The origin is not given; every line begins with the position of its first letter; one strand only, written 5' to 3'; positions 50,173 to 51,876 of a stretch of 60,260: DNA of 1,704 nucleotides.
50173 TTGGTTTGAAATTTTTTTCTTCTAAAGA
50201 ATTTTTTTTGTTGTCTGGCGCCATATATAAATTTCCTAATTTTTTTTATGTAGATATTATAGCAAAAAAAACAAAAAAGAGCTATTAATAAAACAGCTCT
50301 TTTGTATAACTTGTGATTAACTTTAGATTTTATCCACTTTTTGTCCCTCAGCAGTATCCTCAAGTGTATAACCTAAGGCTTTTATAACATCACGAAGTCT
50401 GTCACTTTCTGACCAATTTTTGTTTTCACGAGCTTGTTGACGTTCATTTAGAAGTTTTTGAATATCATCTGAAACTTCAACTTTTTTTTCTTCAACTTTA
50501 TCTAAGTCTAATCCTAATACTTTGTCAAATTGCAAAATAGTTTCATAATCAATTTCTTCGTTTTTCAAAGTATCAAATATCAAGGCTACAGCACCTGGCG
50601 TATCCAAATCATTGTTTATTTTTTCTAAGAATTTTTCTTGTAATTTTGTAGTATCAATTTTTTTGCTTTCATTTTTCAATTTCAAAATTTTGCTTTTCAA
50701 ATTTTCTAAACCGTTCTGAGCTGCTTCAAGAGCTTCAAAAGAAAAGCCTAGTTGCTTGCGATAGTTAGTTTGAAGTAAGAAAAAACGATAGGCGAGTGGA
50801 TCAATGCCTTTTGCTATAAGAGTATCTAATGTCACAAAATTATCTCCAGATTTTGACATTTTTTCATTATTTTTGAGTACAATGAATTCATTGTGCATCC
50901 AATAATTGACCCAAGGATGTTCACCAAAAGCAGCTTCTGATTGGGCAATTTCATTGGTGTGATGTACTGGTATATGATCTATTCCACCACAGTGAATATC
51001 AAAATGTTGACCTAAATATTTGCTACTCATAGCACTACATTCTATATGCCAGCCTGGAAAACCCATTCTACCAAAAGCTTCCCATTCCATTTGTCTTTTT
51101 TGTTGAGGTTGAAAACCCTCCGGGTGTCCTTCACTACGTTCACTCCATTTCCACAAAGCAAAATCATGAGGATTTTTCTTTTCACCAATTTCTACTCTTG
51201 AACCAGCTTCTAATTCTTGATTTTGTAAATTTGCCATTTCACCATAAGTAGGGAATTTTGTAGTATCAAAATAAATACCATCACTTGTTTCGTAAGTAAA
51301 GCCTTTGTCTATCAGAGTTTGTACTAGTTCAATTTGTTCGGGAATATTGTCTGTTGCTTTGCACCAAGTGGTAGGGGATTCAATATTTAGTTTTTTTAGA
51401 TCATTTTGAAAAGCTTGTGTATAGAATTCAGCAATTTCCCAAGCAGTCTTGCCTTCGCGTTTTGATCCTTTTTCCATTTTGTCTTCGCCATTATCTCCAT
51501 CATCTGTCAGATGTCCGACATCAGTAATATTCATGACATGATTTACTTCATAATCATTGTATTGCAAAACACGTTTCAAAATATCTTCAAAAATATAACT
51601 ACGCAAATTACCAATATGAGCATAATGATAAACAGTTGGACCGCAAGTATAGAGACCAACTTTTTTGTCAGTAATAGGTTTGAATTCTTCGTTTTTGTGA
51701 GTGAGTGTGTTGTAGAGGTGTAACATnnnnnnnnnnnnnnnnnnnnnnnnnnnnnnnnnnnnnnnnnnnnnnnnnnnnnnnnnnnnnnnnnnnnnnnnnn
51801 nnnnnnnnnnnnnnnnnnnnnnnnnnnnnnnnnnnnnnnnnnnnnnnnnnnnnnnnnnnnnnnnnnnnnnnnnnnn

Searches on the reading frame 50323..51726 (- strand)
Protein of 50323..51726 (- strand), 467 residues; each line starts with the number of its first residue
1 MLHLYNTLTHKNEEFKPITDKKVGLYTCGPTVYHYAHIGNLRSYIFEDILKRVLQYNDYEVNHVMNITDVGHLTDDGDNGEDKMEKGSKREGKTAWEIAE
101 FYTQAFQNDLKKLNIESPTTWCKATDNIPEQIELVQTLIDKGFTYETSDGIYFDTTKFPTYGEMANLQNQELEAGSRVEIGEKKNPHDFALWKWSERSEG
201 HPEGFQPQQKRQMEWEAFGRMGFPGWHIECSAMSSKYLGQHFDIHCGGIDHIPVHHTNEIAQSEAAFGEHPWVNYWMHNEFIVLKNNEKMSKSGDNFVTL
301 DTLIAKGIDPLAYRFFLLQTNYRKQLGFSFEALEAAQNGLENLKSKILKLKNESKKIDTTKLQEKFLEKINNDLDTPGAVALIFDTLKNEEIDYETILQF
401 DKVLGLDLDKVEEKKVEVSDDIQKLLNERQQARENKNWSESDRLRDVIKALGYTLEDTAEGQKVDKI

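Call 13: find_homologous_proteins(query=window:50323-51726:-)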
Query window:50323-51726:- (467 aa): 8000 proteins with E <= 0.001 among 8000 candidates; the best 120 are listed.
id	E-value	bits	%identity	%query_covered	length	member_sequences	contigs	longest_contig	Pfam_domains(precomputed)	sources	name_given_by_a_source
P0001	0.0e+0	1082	100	100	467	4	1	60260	PF09334.18,PF01406.26,PF23493.2,PF01921.25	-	-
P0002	1.7e-287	972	92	100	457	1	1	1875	PF09334.18,PF01406.26,PF23493.2,PF01921.25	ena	-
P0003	1.1e-282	956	90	100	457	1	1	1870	PF09334.18,PF01406.26,PF23493.2,PF01921.25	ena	-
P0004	9.9e-276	933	85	100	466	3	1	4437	PF09334.18,PF01406.26,PF23493.2,PF01921.25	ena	-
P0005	1.9e-272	922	87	99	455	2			PF09334.18,PF01406.26,PF23493.2,PF01921.25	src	-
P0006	4.9e-265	898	84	100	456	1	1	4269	PF09334.18,PF01406.26,PF23493.2,PF01921.25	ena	-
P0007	6.5e-254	861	79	100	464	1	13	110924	PF09334.18,PF01406.26,PF23493.2,PF01921.25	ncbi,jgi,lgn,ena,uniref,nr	ncbi:MAG: cysteine--tRNA ligase [Candidatus Magasanikbacteria bacterium CG_4_10_14_0_2_um_filter_33_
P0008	9.7e-249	844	79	99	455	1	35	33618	PF09334.18,PF01406.26,PF23493.2,PF01921.25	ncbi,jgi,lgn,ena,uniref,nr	ncbi:MAG: cysteine--tRNA ligase [Candidatus Magasanikbacteria bacterium CG10_big_fil_rev_8_21_14_0_1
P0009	2.7e-245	833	70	100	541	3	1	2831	PF09334.18,PF01406.26,PF23493.2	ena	-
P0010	1.1e-238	811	75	99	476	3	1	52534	PF09334.18,PF01406.26,PF23493.2,PF01921.25,PF00133.29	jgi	-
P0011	2.2e-230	784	72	99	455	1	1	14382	PF09334.18,PF01406.26,PF23493.2,PF01921.25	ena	-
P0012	1.1e-226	771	72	99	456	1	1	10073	PF09334.18,PF01406.26,PF23493.2,PF01921.25,PF00133.29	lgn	-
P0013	1.1e-220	752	68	100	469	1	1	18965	PF09334.18,PF01406.26,PF23493.2,PF01921.25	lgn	-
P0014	1.1e-214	732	68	99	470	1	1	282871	PF09334.18,PF01406.26,PF23493.2,PF01921.25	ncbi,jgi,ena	ncbi:MAG: cysteine--tRNA ligase [Candidatus Magasanikbacteria bacterium]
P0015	1.2e-211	722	66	99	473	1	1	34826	PF09334.18,PF01406.26,PF23493.2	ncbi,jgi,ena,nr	ncbi:cysteine--tRNA ligase [Candidatus Parcubacteria bacterium]|nr:MAG: cysteine--tRNA ligase [Candi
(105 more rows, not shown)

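Call 15: find_related_loci(query=window:50323-51726:-, collection=genome_contigs, flank=4000)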
Query window:50323-51726:- (467 aa) in genome_contigs; peptide patterns used: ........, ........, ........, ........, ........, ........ (x = any residue, [..] = any of these).
375 stretches matched a pattern; 247 encode a relative of the query (tblastn E <= 1e-3); the best 80 are kept; 80 distinct loci.
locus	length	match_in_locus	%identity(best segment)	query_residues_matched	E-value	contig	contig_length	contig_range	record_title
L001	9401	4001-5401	94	1-467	0e+0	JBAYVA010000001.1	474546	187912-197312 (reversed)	MAG: Candidatus Magasanikiibacteriota bacterium isolate SO_2016_LW3_49 scaffold00008_LW162_2016, whole genome shotgun se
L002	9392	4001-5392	79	1-466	0e+0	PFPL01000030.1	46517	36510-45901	MAG: Candidatus Magasanikbacteria bacterium CG_4_10_14_0_2_um_filter_33_14 CG_4_10_14_0.2_scaffold_177_c, whole genome s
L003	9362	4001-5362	79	1-464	0e+0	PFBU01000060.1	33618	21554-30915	MAG: Candidatus Magasanikbacteria bacterium CG10_big_fil_rev_8_21_14_0_10_36_16 CG10_8_21_14_0.10_scaffold_2866_c, whole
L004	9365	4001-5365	75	1-464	0e+0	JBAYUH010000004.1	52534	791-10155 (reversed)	MAG: Candidatus Magasanikiibacteriota bacterium isolate SO_2016_LW3_30 scaffold00935_LW162_2016, whole genome shotgun se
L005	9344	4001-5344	64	1-461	0e+0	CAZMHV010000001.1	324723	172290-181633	MAG TPA_asm: uncultured Gammaproteobacteria bacterium isolate SRP342105_co1_345 genome assembly, contig: NODE_22_length_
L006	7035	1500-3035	58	1-466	0e+0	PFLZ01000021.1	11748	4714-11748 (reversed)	MAG: Candidatus Magasanikbacteria bacterium CG_4_10_14_0_8_um_filter_42_12 CG_4_10_14_0.8_um_filter_scaffold_3327_c, who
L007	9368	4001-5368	60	1-464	0e+0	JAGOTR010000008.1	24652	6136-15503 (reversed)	MAG: Candidatus Magasanikiibacteriota bacterium isolate Gw_Eff_bin_437 Gw_Eff_3952_length_24652_cov_13.041101, whole gen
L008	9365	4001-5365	59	1-467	0e+0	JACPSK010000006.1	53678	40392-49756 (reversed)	MAG: Candidatus Magasanikbacteria bacterium isolate NC_groundwater_703_Ag_S-0.2um_44_17 S36_SO-2_scaffold_459312, whole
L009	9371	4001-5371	92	1-467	0e+0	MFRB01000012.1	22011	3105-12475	MAG: Candidatus Magasanikbacteria bacterium RIFOXYD12_FULL_33_17 rifoxyd3_full_scaffold_1245, whole genome shotgun seque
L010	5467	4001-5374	58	1-467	0e+0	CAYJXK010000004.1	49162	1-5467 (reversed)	MAG TPA_asm: uncultured Gammaproteobacteria bacterium isolate ERP125453_co1_500 genome assembly, contig: NODE_493_length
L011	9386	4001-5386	61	2-464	0e+0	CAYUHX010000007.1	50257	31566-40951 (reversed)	MAG TPA_asm: uncultured Gammaproteobacteria bacterium isolate SRP298887_co1_139 genome assembly, contig: NODE_406_length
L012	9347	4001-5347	60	1-462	0e+0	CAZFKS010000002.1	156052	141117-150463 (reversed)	MAG TPA_asm: uncultured Gammaproteobacteria bacterium isolate SRP257259_co1_329 genome assembly, contig: NODE_78_length_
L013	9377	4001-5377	58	2-461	0e+0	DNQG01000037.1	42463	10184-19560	MAG TPA_asm: Candidatus Magasanikbacteria bacterium isolate UBA10197 contig_2387, whole genome shotgun sequence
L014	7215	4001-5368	57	2-466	7e-176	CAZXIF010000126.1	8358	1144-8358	MAG TPA_asm: uncultured Gammaproteobacteria bacterium isolate binchicken_co203_499 genome assembly, contig: k141_3744131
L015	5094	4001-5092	69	1-377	1e-176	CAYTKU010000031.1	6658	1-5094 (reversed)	MAG TPA_asm: uncultured Gammaproteobacteria bacterium isolate SRP286056_co1_515 genome assembly, contig: NODE_16052_leng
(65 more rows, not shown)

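Call 24: find_encoding_contigs(protein=P0004, flank=3000, max_places=3)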
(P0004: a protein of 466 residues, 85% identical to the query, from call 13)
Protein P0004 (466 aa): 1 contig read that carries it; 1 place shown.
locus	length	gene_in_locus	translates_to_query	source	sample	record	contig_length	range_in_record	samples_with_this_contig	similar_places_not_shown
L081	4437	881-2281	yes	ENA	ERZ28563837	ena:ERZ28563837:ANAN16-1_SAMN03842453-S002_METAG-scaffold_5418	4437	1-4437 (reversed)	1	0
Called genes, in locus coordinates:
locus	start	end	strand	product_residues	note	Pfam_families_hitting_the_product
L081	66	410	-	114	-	PF04020:Phage_holin_4_2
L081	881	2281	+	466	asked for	PF01406:tRNA-synt_1e, PF01921:tRNA-synt_1f (faint), PF09334:tRNA-synt_1g (weak), PF23493:CysS_C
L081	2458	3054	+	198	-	-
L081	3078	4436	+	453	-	?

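Call 25: find_encoding_contigs(protein=P0006, flank=3000, max_places=3)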
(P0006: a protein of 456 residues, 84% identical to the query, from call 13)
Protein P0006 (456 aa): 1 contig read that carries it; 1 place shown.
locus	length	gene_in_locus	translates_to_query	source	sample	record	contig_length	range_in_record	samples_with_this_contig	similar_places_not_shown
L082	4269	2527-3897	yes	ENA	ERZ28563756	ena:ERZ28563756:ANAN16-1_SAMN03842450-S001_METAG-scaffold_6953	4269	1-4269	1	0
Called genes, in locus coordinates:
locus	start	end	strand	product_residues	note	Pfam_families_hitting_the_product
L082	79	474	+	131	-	-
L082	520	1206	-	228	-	PF00696:AA_kinase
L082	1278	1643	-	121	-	PF04480:DUF559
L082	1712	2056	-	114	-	PF04020:Phage_holin_4_2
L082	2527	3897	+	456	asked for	PF01406:tRNA-synt_1e, PF01921:tRNA-synt_1f (faint), PF09334:tRNA-synt_1g (faint), PF23493:CysS_C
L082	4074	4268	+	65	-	?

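Call 26: find_encoding_contigs(protein=P0011, flank=3000, max_places=3)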
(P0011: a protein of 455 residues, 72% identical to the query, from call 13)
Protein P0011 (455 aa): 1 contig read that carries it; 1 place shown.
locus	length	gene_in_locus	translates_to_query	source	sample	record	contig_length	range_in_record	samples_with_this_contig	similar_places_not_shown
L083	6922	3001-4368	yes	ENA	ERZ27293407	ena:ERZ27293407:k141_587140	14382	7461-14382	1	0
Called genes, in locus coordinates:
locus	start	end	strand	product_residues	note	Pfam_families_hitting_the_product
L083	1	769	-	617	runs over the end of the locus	PF01807:Zn_ribbon_DnaG, PF08275:DNAG_N, PF01751:Toprim, PF13155:Toprim_2, PF13662:Toprim_4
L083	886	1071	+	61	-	-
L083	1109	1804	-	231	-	PF00696:AA_kinase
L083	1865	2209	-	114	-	PF04020:Phage_holin_4_2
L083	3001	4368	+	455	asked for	PF01406:tRNA-synt_1e, PF09334:tRNA-synt_1g (faint), PF01921:tRNA-synt_1f (weak), PF23493:CysS_C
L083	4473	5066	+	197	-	-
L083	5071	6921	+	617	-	?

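Call 37: find_encoding_contigs(protein=P0012, flank=2500, max_places=2)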
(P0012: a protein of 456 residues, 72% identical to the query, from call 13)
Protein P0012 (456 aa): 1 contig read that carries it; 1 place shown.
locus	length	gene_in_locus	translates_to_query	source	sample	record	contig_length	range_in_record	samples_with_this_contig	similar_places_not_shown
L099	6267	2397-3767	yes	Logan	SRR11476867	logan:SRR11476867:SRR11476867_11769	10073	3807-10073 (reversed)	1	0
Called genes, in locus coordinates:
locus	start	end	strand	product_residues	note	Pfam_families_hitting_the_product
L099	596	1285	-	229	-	PF00696:AA_kinase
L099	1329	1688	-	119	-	PF04020:Phage_holin_4_2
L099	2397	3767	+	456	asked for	PF01406:tRNA-synt_1e, PF01921:tRNA-synt_1f (faint), PF09334:tRNA-synt_1g (weak), PF00133:tRNA-synt_1 (faint), PF23493:CysS_C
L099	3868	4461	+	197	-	-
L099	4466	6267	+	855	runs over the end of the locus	PF26449:DUF8128, PF01935:DUF87, PF10412:TrwB_AAD_bind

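Call 38: find_encoding_contigs(protein=P0013, flank=2500, max_places=2)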
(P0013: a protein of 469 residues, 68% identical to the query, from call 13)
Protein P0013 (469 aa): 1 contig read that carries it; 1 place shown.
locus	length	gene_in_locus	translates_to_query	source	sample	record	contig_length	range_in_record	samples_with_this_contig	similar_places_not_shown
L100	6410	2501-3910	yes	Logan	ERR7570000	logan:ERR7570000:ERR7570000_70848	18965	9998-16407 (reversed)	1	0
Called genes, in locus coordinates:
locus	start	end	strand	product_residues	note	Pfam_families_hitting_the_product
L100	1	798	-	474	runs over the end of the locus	-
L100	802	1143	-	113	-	PF04020:Phage_holin_4_2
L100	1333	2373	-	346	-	PF01341:Glyco_hydro_6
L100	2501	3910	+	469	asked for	PF01406:tRNA-synt_1e, PF01921:tRNA-synt_1f (faint), PF09334:tRNA-synt_1g (weak), PF23493:CysS_C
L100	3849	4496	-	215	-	-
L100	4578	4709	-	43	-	-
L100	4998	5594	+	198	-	-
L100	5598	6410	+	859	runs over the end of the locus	PF26449:DUF8128, PF01935:DUF87, PF10412:TrwB_AAD_bind, PF12696:TraG-D_C (faint)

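Call 39: find_encoding_contigs(protein=P0014, flank=2500, max_places=2)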
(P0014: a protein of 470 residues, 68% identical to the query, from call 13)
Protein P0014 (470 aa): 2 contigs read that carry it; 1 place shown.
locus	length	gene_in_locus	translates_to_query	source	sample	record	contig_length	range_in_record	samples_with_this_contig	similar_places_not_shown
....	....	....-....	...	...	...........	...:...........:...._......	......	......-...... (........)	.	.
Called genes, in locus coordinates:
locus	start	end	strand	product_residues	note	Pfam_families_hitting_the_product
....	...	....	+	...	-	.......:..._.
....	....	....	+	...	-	-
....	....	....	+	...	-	-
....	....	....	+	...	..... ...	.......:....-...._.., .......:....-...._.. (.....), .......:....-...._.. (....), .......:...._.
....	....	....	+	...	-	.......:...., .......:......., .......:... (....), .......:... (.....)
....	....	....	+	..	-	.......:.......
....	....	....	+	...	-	-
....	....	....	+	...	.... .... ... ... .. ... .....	-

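Call 40: find_encoding_contigs(protein=P0009, flank=2500, max_places=2)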
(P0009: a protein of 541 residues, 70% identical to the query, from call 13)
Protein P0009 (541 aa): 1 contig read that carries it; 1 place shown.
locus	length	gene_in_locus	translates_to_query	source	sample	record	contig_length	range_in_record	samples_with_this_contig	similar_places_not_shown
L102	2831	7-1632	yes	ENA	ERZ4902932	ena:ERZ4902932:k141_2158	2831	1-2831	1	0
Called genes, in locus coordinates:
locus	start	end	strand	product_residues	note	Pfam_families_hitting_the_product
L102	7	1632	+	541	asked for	PF01406:tRNA-synt_1e, PF09334:tRNA-synt_1g (faint), PF01406:tRNA-synt_1e, PF23493:CysS_C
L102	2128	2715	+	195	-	-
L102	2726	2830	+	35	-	?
